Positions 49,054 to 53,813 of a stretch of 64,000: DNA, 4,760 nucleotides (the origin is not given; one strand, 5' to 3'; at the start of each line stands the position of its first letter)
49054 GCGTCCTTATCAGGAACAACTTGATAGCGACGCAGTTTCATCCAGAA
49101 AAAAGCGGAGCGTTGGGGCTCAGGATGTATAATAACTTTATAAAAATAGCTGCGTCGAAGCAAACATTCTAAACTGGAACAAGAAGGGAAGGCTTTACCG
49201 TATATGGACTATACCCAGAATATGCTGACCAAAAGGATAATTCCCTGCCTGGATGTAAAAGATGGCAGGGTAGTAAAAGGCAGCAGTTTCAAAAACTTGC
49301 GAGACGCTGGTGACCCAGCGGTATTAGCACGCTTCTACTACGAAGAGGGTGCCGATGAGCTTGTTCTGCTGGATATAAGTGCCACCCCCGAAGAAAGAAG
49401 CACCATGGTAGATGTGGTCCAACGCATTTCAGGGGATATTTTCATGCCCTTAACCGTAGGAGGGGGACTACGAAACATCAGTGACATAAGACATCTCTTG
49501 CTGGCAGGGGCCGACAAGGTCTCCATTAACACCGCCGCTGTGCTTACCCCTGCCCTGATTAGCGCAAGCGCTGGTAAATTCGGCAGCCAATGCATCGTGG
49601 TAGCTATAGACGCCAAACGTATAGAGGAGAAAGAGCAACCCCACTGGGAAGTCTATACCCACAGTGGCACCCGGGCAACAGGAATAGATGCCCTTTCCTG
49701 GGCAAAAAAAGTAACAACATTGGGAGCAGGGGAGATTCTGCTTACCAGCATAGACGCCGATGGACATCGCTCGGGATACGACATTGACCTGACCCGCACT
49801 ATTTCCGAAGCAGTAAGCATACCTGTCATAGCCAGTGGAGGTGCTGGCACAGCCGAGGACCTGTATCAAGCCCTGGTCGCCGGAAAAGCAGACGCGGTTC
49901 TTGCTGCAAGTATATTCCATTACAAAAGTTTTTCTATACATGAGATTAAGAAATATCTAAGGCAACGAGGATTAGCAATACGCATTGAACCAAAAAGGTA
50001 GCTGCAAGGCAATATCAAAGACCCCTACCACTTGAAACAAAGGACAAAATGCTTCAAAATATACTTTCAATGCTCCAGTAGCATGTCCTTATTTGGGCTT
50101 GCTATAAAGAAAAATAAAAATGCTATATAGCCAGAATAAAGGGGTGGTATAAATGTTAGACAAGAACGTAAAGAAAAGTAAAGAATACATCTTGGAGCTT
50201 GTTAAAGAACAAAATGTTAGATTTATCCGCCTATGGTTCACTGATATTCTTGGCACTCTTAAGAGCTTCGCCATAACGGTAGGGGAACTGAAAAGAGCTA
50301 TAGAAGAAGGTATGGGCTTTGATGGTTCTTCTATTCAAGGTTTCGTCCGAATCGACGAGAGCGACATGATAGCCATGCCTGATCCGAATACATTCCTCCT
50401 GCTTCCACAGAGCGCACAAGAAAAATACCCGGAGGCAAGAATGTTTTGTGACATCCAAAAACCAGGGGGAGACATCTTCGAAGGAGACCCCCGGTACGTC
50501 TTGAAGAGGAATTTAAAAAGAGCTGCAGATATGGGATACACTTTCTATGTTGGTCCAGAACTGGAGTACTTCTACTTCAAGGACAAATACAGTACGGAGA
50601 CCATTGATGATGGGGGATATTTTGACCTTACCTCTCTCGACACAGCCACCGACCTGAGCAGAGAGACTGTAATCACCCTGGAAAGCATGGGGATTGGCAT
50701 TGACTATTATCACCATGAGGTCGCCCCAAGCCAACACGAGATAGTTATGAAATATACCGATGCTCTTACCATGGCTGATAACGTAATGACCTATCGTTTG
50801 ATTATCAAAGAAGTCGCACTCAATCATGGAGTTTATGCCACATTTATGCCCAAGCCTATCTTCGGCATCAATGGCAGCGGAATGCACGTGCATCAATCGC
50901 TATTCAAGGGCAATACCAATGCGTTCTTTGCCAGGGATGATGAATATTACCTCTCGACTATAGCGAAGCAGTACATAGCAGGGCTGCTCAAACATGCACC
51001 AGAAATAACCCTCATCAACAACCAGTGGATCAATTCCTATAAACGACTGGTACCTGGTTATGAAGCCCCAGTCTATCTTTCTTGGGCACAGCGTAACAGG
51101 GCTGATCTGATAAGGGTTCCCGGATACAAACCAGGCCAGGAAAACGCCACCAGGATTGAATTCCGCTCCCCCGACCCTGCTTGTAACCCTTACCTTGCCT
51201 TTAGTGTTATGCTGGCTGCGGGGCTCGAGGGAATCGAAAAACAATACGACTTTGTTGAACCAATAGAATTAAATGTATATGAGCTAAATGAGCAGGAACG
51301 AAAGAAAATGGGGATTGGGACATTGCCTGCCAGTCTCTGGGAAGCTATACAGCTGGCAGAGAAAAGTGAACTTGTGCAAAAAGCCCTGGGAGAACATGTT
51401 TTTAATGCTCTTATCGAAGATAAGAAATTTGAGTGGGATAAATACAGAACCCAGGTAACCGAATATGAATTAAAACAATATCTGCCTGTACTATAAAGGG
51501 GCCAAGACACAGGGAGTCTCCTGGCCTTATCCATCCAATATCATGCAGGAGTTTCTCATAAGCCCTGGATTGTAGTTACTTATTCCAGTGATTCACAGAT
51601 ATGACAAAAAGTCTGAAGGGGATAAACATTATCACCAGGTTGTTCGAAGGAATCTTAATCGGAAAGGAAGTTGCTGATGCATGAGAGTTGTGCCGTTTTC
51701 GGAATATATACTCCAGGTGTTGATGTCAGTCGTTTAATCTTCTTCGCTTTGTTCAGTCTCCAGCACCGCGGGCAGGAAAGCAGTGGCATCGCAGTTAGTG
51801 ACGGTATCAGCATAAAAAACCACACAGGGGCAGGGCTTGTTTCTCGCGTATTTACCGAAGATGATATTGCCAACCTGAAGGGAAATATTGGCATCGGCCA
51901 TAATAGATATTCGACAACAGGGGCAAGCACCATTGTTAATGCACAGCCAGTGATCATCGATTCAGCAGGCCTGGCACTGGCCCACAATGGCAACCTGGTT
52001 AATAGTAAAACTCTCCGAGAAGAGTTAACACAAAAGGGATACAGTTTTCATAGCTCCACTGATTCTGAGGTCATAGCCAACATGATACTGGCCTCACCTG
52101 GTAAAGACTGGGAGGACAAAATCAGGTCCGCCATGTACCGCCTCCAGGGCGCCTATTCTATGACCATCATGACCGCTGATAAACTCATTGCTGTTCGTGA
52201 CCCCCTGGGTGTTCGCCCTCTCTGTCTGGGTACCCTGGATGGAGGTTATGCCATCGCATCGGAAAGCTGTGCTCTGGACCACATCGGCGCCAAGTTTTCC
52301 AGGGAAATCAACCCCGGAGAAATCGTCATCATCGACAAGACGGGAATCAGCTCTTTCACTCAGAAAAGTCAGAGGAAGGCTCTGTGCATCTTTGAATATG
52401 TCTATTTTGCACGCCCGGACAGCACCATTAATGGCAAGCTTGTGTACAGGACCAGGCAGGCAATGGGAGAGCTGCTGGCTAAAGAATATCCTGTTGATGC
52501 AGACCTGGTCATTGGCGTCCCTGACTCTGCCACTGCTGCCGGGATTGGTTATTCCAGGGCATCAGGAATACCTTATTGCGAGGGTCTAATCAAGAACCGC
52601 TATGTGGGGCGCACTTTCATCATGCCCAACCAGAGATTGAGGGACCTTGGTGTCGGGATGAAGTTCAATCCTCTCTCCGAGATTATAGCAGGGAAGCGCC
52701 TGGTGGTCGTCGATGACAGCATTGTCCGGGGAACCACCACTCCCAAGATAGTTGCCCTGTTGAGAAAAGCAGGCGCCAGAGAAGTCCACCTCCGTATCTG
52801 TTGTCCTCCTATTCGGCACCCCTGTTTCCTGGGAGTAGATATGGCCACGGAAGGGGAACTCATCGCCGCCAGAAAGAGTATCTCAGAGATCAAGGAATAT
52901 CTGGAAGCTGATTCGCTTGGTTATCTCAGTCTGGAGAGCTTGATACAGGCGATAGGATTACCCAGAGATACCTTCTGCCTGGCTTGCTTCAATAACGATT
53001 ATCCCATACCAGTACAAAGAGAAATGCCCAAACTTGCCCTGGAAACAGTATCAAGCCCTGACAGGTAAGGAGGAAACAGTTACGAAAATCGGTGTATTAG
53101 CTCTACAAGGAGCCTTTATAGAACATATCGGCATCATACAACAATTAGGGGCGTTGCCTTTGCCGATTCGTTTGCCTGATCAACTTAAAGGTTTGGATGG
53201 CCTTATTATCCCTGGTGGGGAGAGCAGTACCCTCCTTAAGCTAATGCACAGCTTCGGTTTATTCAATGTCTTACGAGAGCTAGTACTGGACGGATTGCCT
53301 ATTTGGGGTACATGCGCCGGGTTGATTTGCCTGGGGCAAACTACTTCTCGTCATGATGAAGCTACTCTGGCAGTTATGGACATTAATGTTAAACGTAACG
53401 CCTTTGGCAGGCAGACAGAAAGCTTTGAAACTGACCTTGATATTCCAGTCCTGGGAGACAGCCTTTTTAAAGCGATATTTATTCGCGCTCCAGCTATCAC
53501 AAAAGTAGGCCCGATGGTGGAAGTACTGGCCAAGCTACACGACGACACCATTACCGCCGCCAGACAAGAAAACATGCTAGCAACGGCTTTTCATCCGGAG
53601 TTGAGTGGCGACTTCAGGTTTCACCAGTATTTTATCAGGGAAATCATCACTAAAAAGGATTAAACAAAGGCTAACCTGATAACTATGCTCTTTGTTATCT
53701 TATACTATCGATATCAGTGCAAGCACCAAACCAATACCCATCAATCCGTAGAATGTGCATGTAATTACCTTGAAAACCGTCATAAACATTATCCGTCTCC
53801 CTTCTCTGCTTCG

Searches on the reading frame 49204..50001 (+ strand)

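Call 20: search_protein_families(library=pfam, proteins=[window:49204-50001:+], max_evalue=0.0001)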
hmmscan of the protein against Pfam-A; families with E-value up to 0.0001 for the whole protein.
window:49204-50001:+ (265 aa): 3 families
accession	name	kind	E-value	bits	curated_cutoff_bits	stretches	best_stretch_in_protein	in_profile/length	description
PF00977.27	His_biosynth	-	2.6e-81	272.8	23.6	1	11-243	1-227/228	Histidine biosynthesis protein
PF03060.21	NMO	-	2.4e-09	37.5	28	1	161-240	143-228/331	Nitronate monooxygenase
PF05690.20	ThiG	-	1.8e-05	24.7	23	0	196-236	166-205/247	Thiazole biosynthesis protein ThiG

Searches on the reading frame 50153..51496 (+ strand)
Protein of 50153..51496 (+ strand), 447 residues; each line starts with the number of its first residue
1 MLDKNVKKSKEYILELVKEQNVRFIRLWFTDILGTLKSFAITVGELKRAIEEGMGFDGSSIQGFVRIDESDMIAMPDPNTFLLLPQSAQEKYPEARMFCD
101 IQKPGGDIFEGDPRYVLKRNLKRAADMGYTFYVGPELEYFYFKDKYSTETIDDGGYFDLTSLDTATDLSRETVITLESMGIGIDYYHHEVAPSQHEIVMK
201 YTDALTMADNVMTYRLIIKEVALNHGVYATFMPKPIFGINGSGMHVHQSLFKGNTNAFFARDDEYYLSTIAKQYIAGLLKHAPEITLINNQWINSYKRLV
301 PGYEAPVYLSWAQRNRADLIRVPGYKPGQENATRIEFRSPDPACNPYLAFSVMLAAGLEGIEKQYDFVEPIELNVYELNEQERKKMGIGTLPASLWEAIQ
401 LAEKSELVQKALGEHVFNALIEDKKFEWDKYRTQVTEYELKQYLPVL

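Call 20: search_protein_families(library=pfam, proteins=[window:50153-51496:+], max_evalue=0.0001)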
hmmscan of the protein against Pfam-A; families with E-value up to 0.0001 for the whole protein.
window:50153-51496:+ (447 aa): 2 families
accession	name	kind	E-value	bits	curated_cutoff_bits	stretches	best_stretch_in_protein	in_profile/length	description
PF00120.29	Gln-synt_C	-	3.9e-125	417.9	24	1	111-443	2-344/344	Glutamine synthetase, catalytic domain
PF03951.24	Gln-synt_N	-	7.2e-29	99.7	33.4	1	21-104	1-82/82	Glutamine synthetase, beta-Grasp domain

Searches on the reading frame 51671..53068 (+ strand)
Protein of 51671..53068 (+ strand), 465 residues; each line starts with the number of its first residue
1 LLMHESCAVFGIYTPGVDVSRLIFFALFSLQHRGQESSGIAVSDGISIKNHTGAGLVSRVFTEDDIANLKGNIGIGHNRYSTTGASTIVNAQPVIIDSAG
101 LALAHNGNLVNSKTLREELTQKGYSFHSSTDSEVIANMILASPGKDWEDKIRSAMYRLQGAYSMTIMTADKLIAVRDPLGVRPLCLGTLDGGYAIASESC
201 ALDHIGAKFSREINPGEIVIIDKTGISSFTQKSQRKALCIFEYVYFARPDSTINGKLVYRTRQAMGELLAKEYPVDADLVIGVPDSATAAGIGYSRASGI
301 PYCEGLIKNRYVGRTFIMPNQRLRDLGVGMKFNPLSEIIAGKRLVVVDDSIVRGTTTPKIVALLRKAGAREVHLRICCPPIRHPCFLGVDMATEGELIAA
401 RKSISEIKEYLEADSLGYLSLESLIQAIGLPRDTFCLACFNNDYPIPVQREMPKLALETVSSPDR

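Call 20: search_protein_families(library=pfam, proteins=[window:51671-53068:+], max_evalue=0.0001)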
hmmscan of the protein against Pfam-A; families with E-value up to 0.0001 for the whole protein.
window:51671-53068:+ (465 aa): 3 families
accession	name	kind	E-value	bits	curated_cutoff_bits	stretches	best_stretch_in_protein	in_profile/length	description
PF13522.11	GATase_6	-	7e-22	78.3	27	1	70-198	9-130/130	Glutamine amidotransferase domain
PF13537.11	GATase_7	-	1.5e-20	73.9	25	1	88-202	10-121/123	Glutamine amidotransferase domain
PF00156.33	Pribosyltran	-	1.3e-05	25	26.3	1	326-374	79-120/158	Phosphoribosyl transferase domain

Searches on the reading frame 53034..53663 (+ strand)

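Call 74: search_protein_families(library=pfam, proteins=[window:53034-53663:+], max_evalue=0.0001)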
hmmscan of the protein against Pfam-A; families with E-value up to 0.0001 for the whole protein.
window:53034-53663:+ (209 aa): 4 families
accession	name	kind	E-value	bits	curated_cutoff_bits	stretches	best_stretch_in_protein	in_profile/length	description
PF01174.25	SNO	-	1.8e-59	201.2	27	1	21-205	1-187/188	SNO glutamine amidotransferase family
PF03575.23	Peptidase_S51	-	3.6e-08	33.8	23.9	1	47-108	76-137/206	Peptidase family S51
PF07685.20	GATase_3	-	7.6e-07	29.4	27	1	49-120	35-116/196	CobB/CobQ-like glutamine amidotransferase domain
PF07722.19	Peptidase_C26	-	9.8e-05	22.7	20.5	0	79-189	97-219/219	Peptidase C26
